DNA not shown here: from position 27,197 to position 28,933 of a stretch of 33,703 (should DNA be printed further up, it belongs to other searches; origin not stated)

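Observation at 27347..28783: KaiC-type ATPase fused to a divergent class III nucleotidyl cyclase: candidate uncharacterised second-messenger module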

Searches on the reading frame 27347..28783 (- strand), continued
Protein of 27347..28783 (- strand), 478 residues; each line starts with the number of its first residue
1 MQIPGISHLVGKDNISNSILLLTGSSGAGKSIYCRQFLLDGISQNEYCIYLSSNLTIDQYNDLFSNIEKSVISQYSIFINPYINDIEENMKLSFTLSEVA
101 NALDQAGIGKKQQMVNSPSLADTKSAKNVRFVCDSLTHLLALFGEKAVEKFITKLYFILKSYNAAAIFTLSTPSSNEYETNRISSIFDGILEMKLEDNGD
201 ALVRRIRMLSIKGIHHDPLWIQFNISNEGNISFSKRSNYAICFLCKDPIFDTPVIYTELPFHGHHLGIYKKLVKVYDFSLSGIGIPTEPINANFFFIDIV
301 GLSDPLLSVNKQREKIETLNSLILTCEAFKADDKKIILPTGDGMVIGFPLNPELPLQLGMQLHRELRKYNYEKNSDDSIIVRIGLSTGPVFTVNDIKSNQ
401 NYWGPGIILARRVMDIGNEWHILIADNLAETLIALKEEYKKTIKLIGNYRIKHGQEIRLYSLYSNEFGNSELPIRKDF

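Call 21: predict_structure(alignment_id=A2)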
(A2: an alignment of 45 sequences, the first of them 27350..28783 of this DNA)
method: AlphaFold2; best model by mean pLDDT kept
length: 478 residues; sequences in the alignment: 45
mean_pLDDT: 79.8   pTM: 0.48
mean pLDDT of the five models: 79.8, 79.7, 78.6, 75.2, 74.9
residues with pLDDT >= 90: 158; 70-90: 210; 50-70: 67; < 50: 43
segments of 3 or more residues with pLDDT < 50: 8-13, 109-125, 235-239, 278-287
pLDDT, mean of each block of 10 residues (from residue 1): 49 65 90 89 89 91 82 87 86 93 73 37 58 93 90 93 91 72 85 81 82 68 81 57 66 64 73 52 48 93 83 91 95 85 89 95 93 85 92 67 85 90 94 90 89 82 83 66
secondary structure, 60 per line:
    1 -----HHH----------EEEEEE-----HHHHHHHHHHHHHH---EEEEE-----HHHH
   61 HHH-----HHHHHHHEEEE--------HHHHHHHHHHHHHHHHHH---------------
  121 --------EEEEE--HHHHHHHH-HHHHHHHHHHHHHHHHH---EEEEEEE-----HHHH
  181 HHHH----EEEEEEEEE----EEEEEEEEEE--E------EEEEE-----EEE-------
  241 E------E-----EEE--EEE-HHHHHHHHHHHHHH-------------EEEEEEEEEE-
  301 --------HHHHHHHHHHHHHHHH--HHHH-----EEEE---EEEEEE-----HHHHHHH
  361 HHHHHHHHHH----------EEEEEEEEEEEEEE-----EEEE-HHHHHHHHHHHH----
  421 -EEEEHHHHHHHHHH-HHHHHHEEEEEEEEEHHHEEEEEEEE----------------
elements in order: E19-24 H30-43 E47-51 H57-63 H69-75 E76-79 H88-105 E129-133 H136-143 H145-161 E165-171 H177-184 E189-197 E202-211 E221-225 E231-233 E254-256 E259-261 H263-276 E290-299 H309-324 H327-330 E336-339 E343-348 H354-370 E381-394 E400-403 H405-416 E422-425 H426-435 H437-442 E443-451 E455-462

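Call 26: fold_search(model_id=the predicted structure, library=pdb)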
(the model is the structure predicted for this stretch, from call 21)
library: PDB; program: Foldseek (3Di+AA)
matches with E <= 10: 1867; with E <= 0.001: 889
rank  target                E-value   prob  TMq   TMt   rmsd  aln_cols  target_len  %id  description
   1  8zn5_B                2.5e-12  1.00  0.37  0.39   3.5       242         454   18  Crystal Structure of Designed Clock Protein KaiC (released 2025-04-16)
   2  2zts_A                2.7e-12  1.00  0.37  0.78   3.4       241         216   18  Crystal structure of KaiC-like protein PH0186 from hyperthermophilic archaea Pyrococcus horikoshii OT3 (released 2009-03-24)
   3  8zn6_I                6.9e-12  1.00  0.38  0.39   4.1       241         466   19  Crystal Structure of Designed Clock Protein KaiC (released 2025-04-16)
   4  2zts_C                6.9e-12  1.00  0.38  0.75   4.2       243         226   18  Crystal structure of KaiC-like protein PH0186 from hyperthermophilic archaea Pyrococcus horikoshii OT3 (released 2009-03-24)
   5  8fwi_A                7.3e-12  1.00  0.36  0.32   9.6       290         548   16  Structure of dodecameric KaiC-RS-S413E/S414E solved by cryo-EM (released 2023-03-22)
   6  5n8y_A                7.7e-12  1.00  0.37  0.37   4.6       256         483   17  KaiCBA circadian clock backbone model based on a Cryo-EM density (released 2017-03-29)
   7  7s65_B                9.6e-12  1.00  0.37  0.39   3.6       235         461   18  Compressed conformation of nighttime state KaiC (released 2021-09-22)
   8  8zn5_C                9.6e-12  1.00  0.37  0.39   3.5       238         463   18  Crystal Structure of Designed Clock Protein KaiC (released 2025-04-16)
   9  4o0m_A                1.0e-11  1.00  0.38  0.36   4.2       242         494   21  Crystal structure of T. Elongatus BP-1 Clock Protein KaiC (released 2014-05-14)
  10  2gbl_B                1.0e-11  1.00  0.38  0.37   3.8       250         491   17  Crystal Structure of Full Length Circadian Clock Protein KaiC with Phosphorylation Sites (released 2007-01-23)
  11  8zn5_A                1.1e-11  1.00  0.37  0.39   3.7       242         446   18  Crystal Structure of Designed Clock Protein KaiC (released 2025-04-16)
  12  3k0f_D                1.1e-11  1.00  0.36  0.36   4.0       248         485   18  Crystal structure of the phosphorylation-site double mutant T426A/T432A of the KaiC circadian clock protein (released 2010-03-31)
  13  2w0m                  1.1e-11  1.00  0.34  0.69   4.8       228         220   20  Crystal Structure of sso2452 from Sulfolobus solfataricus P2 (released 2009-05-19)
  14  4o0m_C                1.2e-11  1.00  0.37  0.37   8.5       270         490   20  Crystal structure of T. Elongatus BP-1 Clock Protein KaiC (released 2014-05-14)
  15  8zn5_J                1.3e-11  1.00  0.36  0.38   3.6       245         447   19  Crystal Structure of Designed Clock Protein KaiC (released 2025-04-16)
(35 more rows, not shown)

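Call 27: search_protein_families(library=pfam, proteins=[L060:5062-5964:+, L007:1698-2102:+, L058:677-1870:+, L048:1638-2045:+, L057:4287-4661:-, L016:7581-8498:+], max_evalue=0.01)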
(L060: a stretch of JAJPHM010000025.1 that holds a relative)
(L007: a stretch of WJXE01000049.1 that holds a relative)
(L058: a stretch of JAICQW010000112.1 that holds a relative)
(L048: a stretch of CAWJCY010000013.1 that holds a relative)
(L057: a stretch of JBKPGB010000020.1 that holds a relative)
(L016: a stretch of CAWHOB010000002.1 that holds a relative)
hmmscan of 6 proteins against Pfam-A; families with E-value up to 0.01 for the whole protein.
L060:5062-5964:+ (300 aa): 11 families
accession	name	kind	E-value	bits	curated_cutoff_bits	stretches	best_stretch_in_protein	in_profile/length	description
PF13614.12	AAA_31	-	2.5e-17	63.8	27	2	3-46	2-45/177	AAA domain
PF01656.29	CbiA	-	7.4e-15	55.5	25.4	1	5-209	1-84/125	CobQ/CobB/MinD/ParA nucleotide binding domain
PF10609.15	ParA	-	1.7e-13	51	27.1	1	2-54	3-55/246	NUBPL iron-transfer P-loop NTPase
PF09140.17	MipZ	-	1.7e-08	34.5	20.7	1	5-52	3-50/262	ATPase MipZ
PF02374.21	ArsA_ATPase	-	2.9e-06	27.2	24.3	1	7-153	5-134/305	Anion-transporting ATPase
PF07015.17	VirC1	-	6.9e-05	22.7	24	1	3-44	2-43/231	VirC1 protein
PF00142.24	Fer4_NifH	-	0.0001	22.3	25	1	11-74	8-71/271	4Fe-4S iron sulfur cluster binding proteins, NifH/frxC family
PF16575.11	CLP1_P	-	0.0014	18.9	26.6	1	13-45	4-36/188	mRNA cleavage and polyadenylation factor CLP1 P-loop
PF00448.28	SRP54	-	0.0025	17.9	22.7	0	13-43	11-41/196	SRP54-type protein, GTPase domain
PF06564.18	CBP_BcsQ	-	0.0026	17.7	21.3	1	4-40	3-39/234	Cellulose biosynthesis protein BcsQ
PF03205.20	MobB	-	0.0061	16.9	26.6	0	12-37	8-33/133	Molybdopterin guanine dinucleotide synthesis protein B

L007:1698-2102:+ (134 aa): 1 family
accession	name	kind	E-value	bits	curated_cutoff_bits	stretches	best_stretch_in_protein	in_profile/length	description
PF20364.3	DUF6659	-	0.003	18.2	27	1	9-93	13-96/131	Family of unknown function (DUF6659)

L058:677-1870:+ (397 aa): 0 families

L048:1638-2045:+ (135 aa): 1 family
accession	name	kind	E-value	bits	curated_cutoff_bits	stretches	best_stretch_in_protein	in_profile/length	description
PF00072.30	Response_reg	-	8.8e-23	81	30.2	1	18-129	1-110/111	Response regulator receiver domain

L057:4287-4661:- (124 aa): 1 family
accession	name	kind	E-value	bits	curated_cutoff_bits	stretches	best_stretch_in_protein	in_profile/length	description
PF20364.3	DUF6659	-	2.5e-05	24.9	27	1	11-107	16-111/131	Family of unknown function (DUF6659)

L016:7581-8498:+ (305 aa): 9 families
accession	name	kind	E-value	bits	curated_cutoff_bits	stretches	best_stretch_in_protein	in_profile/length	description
PF13614.12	AAA_31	-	3.5e-18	66.6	27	1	17-204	1-161/177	AAA domain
PF10609.15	ParA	-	5.4e-14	52.6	27.1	1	18-71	4-57/246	NUBPL iron-transfer P-loop NTPase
PF01656.29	CbiA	-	5.4e-12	46.2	25.4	1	20-225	1-83/125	CobQ/CobB/MinD/ParA nucleotide binding domain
PF09140.17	MipZ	-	9.5e-07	28.8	20.7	1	20-66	3-49/262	ATPase MipZ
PF00142.24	Fer4_NifH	-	7e-06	26.2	25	0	26-95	8-75/271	4Fe-4S iron sulfur cluster binding proteins, NifH/frxC family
PF07015.17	VirC1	-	3.1e-05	23.8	24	1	18-59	2-43/231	VirC1 protein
PF16575.11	CLP1_P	-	0.00014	22.2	26.6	1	28-63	4-39/188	mRNA cleavage and polyadenylation factor CLP1 P-loop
PF02374.21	ArsA_ATPase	-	0.00015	21.6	24.3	1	22-89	5-70/305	Anion-transporting ATPase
PF00448.28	SRP54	-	0.0031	17.6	22.7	0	28-57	11-40/196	SRP54-type protein, GTPase domain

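Call 67: search_protein_families(library=padloc, proteins=[window:27350-28783:-, L060:5062-5964:+], max_evalue=0.01)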
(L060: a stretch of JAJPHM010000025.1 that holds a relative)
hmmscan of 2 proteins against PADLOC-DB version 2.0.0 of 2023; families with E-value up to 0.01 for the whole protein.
window:27350-28783:- (478 aa): 1 family
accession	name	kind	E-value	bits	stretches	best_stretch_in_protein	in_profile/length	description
PDLC04140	mad8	-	0.0025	15.4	0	16-119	26-119/314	mads_8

L060:5062-5964:+ (300 aa): 3 families
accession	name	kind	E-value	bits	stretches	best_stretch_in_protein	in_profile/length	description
PDLC04559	PDC-M28B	-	3.5e-08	31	1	3-49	129-175/438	-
PDLC04560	PDC-M28B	-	0.0014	16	1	5-86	17-96/327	-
PDLC02422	PprDinG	-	0.0097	12.1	0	13-37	203-227/930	-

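Call 88: search_protein_families(library=pfam, proteins=[L047:9945-11111:+, L078:2295-3428:+, L041:3350-3898:+, L014:1692-2288:+, L062:485-1189:+, L055:4600-5229:+, L009:7706-8275:+, L036:6468-7061:-, L029:7746-8045:-, L008:3110-3937:+], max_evalue=0.01)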
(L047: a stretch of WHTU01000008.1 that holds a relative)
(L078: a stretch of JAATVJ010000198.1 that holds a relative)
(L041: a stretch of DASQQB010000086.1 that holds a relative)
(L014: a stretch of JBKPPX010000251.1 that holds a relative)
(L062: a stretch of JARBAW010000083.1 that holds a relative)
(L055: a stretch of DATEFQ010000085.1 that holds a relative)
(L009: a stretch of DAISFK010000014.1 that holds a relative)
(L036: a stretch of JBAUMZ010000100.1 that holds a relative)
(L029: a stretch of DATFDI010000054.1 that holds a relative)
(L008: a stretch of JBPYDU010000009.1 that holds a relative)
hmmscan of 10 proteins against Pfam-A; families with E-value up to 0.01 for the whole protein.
L047:9945-11111:+ (388 aa): 0 families

L078:2295-3428:+ (377 aa): 0 families

L041:3350-3898:+ (182 aa): 1 family
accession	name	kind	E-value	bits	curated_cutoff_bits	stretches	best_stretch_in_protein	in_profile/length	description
PF02643.20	DUF192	-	1.2e-28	99.5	27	1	70-178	1-96/96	Uncharacterized ACR, COG1430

L014:1692-2288:+ (198 aa): 0 families

L062:485-1189:+ (234 aa): 0 families

L055:4600-5229:+ (209 aa): 0 families

L009:7706-8275:+ (189 aa): 0 families

L036:6468-7061:- (197 aa): 0 families

L029:7746-8045:- (99 aa): 0 families

L008:3110-3937:+ (275 aa): 1 family
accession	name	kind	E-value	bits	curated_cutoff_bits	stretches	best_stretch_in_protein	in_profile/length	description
PF00581.25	Rhodanese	-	1.1e-40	138.6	22.2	2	154-262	4-100/102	Rhodanese-like domain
